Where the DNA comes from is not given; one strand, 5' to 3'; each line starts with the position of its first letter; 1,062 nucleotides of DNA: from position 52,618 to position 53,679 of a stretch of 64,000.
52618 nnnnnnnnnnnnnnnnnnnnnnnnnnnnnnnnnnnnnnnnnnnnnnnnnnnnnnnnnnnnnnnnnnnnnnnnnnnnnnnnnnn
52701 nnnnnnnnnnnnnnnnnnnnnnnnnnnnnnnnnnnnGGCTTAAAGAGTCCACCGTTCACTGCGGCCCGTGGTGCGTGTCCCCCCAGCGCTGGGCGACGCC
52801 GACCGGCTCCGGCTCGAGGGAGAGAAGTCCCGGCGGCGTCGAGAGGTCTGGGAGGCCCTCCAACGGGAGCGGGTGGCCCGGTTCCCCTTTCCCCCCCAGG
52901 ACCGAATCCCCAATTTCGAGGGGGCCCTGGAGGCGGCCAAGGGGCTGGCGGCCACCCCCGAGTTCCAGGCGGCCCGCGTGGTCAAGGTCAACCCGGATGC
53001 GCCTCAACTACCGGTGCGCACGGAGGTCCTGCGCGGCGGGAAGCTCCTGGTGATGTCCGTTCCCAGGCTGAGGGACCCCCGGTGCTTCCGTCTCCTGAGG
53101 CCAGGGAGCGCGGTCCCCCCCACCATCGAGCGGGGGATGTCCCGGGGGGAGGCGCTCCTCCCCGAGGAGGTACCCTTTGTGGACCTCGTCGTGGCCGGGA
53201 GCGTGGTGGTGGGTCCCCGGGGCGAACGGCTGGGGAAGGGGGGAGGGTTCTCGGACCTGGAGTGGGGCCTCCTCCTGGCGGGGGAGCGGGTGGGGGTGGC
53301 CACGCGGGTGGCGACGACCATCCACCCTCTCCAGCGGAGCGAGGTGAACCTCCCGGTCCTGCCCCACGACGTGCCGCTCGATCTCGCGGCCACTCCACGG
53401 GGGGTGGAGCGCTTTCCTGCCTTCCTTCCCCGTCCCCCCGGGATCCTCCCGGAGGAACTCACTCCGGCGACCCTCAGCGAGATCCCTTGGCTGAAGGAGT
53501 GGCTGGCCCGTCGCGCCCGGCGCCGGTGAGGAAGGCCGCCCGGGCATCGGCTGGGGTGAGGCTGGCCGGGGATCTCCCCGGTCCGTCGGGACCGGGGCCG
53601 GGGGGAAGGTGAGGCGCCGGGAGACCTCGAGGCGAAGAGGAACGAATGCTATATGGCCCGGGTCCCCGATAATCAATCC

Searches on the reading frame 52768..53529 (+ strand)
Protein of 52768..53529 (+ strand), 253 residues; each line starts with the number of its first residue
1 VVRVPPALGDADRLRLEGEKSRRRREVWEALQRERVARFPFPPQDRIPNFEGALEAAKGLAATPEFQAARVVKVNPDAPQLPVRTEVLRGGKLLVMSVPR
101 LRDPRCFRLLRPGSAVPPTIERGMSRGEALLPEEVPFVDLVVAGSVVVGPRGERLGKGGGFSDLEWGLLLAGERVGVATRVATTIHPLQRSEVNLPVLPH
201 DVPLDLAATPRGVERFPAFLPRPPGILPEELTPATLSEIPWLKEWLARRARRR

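Call 84: search_protein_families(library=pfam, proteins=[window:52768-53529:+], max_evalue=0.0001)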
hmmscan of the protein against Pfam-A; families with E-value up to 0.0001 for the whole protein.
window:52768-53529:+ (253 aa): 1 family
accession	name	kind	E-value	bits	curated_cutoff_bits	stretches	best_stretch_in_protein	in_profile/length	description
PF01812.26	5-FTHF_cyc-lig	-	1.5e-18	67.8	27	1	22-210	5-186/186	5-formyltetrahydrofolate cyclo-ligase family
